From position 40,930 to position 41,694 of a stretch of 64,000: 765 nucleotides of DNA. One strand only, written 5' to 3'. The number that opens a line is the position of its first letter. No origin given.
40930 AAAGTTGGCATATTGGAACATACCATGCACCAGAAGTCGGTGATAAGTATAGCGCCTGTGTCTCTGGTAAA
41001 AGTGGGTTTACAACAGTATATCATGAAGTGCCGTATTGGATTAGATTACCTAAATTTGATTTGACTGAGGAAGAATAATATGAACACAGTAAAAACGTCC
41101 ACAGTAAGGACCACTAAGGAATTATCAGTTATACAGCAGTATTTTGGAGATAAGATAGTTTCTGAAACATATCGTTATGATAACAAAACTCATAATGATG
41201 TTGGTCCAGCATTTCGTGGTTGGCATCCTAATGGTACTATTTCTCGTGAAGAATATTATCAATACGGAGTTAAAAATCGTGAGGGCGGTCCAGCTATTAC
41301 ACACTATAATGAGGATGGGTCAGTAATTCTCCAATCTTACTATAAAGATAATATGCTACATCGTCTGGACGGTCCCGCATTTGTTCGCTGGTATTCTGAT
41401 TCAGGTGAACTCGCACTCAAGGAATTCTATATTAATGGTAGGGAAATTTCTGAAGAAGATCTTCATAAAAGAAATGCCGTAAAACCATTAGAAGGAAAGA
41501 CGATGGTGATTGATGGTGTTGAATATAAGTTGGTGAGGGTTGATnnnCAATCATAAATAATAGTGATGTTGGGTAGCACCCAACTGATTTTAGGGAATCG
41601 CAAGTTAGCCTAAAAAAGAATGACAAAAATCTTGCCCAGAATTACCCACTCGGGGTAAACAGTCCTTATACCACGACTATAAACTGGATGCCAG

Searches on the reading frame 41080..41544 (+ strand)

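Call 106: search_protein_families(library=pfam, max_evalue=0.01, proteins=[window:41080-41544:+])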
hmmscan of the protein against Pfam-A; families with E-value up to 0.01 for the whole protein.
window:41080-41544:+ (155 aa): 1 family
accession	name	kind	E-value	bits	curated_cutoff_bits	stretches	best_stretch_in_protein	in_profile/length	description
PF07661.19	MORN_2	-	9.2e-05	22.7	29.6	0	46-61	6-21/22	MORN repeat variant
